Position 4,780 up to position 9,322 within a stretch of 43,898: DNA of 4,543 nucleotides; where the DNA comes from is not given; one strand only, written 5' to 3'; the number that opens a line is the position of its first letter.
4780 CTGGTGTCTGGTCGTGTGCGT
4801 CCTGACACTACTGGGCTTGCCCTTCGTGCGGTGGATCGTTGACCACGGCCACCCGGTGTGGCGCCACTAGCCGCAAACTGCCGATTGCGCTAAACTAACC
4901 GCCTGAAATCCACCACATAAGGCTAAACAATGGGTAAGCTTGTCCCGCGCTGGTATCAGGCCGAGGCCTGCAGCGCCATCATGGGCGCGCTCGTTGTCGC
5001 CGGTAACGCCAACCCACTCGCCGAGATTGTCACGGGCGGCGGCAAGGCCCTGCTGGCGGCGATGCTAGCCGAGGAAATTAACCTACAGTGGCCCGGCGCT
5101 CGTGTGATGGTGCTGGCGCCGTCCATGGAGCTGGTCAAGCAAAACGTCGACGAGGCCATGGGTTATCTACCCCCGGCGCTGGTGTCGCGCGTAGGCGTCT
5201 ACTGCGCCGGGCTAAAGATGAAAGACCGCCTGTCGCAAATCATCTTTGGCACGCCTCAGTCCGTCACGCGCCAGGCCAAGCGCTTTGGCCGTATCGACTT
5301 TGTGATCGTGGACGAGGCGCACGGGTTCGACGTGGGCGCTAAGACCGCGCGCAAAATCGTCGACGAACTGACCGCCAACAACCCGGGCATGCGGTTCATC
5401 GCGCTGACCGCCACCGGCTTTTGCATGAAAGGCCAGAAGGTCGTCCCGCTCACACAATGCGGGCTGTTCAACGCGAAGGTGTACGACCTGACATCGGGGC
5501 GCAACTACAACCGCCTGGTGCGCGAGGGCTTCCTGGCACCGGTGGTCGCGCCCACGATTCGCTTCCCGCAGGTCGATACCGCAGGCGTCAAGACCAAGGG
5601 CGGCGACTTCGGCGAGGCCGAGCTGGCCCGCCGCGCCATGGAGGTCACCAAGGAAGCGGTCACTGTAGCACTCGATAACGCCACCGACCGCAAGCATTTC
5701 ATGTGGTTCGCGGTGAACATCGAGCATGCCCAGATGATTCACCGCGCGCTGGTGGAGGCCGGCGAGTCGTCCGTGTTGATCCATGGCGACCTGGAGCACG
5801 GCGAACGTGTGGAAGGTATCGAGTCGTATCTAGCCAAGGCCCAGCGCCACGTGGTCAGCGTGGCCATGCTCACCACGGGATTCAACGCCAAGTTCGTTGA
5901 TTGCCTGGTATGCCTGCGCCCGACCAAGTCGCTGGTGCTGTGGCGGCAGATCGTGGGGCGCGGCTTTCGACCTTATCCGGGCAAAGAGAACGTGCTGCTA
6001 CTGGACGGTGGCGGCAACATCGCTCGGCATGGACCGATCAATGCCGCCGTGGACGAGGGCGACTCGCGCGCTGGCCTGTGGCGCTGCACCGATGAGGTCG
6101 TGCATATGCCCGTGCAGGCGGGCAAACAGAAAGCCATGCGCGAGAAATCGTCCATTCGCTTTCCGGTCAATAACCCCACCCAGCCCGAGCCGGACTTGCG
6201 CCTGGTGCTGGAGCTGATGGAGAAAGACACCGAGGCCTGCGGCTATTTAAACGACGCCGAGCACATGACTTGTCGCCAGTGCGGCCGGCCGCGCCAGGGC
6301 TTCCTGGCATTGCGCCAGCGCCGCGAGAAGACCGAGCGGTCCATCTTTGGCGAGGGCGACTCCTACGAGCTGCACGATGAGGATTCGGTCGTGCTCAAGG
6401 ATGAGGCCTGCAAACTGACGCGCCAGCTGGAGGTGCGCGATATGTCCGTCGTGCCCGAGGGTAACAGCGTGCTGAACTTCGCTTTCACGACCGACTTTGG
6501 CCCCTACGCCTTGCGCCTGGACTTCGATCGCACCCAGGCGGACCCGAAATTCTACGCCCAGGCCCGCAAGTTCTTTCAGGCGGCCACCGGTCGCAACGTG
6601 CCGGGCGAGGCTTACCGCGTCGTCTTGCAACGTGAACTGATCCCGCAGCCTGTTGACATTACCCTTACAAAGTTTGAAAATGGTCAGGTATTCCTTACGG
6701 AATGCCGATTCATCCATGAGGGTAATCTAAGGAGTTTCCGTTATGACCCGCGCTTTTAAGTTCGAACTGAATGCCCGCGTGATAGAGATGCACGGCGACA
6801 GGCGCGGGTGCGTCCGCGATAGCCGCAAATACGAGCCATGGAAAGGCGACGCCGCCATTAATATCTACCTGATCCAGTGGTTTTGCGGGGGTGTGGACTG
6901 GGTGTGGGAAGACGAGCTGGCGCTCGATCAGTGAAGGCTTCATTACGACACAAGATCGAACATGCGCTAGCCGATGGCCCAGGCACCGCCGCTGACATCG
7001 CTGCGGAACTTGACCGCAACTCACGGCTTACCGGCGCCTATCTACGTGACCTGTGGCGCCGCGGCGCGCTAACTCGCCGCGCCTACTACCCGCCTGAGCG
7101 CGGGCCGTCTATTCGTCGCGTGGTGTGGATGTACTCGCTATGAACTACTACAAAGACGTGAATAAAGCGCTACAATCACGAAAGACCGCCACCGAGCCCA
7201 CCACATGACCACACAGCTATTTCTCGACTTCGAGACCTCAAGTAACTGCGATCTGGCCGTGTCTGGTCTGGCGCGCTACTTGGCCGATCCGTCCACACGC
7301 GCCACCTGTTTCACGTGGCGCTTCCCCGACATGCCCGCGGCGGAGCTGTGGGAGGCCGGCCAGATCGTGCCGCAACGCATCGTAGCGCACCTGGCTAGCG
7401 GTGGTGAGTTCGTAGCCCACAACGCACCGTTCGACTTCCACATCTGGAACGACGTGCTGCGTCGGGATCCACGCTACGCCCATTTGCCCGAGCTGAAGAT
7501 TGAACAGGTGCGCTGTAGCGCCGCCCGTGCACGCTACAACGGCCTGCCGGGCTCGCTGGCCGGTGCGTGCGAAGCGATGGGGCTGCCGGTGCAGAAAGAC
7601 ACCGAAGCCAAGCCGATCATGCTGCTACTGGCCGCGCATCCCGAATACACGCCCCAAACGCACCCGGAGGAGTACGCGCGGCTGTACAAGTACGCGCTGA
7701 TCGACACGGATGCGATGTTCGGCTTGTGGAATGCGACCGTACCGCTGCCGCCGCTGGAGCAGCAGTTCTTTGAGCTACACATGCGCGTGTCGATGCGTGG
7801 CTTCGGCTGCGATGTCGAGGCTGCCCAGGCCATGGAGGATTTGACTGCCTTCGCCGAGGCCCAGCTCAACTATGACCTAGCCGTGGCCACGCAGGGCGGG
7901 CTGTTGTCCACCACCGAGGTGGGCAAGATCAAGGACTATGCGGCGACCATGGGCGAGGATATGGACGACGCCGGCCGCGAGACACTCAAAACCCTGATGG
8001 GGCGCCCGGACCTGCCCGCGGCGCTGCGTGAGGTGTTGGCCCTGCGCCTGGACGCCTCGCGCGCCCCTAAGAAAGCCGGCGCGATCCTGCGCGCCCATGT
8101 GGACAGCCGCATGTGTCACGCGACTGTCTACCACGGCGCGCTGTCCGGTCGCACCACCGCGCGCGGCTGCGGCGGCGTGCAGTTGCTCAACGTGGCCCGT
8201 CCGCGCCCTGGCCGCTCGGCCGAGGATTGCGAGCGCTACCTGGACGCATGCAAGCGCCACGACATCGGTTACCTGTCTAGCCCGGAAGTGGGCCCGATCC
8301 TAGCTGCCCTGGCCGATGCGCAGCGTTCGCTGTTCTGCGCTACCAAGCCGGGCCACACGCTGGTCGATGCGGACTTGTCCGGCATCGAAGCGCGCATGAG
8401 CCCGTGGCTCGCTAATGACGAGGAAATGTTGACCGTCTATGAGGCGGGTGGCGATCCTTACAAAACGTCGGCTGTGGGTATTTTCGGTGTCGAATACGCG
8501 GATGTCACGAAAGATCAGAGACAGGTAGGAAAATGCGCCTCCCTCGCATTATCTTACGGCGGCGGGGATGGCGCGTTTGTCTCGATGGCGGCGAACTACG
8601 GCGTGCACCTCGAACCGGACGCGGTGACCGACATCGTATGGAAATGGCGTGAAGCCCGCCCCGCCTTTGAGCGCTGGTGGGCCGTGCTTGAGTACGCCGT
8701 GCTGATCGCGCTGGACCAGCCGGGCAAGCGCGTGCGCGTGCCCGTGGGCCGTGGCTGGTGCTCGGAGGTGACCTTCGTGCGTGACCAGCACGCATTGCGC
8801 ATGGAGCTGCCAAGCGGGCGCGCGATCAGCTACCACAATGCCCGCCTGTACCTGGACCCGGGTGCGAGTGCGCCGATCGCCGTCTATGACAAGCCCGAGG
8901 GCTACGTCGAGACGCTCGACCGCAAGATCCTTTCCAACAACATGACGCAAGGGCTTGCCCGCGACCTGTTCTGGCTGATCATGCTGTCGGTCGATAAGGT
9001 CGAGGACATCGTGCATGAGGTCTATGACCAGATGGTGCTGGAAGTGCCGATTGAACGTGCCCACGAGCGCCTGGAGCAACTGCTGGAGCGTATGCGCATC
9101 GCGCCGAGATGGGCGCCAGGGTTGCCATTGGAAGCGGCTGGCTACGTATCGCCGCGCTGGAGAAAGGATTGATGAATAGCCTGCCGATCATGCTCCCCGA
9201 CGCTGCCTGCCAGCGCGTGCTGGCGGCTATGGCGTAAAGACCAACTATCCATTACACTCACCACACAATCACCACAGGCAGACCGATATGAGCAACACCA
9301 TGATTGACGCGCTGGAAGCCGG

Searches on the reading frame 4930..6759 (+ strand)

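Call 66: search_protein_families(library=pfam, proteins=[window:4930-6759:+], max_evalue=0.01)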
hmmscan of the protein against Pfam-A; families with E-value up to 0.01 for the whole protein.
window:4930-6759:+ (609 aa): 4 families
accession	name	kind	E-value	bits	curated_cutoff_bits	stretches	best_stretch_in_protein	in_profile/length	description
PF04851.21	ResIII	-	2.5e-15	57.2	22.5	1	4-162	2-161/164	Type III restriction enzyme, res subunit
PF00270.35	DEAD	-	4.7e-14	52.9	26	1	9-162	3-159/167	DEAD/DEAH box helicase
PF00271.37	Helicase_C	-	6.2e-07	30.1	23.5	1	252-347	13-108/110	Helicase conserved C-terminal domain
PF18766.7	SWI2_SNF2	-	0.0069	16.5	26.7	0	34-165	26-157/221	SWI2/SNF2 ATPase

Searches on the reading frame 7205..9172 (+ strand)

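Call 66: search_protein_families(library=pfam, proteins=[window:7205-9172:+], max_evalue=0.01)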
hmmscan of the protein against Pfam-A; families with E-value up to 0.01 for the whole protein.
window:7205-9172:+ (655 aa): 1 family
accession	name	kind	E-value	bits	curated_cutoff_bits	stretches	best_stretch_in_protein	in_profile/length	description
PF00476.26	DNA_pol_A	-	6.1e-17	62.1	34.3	1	370-455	138-223/381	DNA polymerase family A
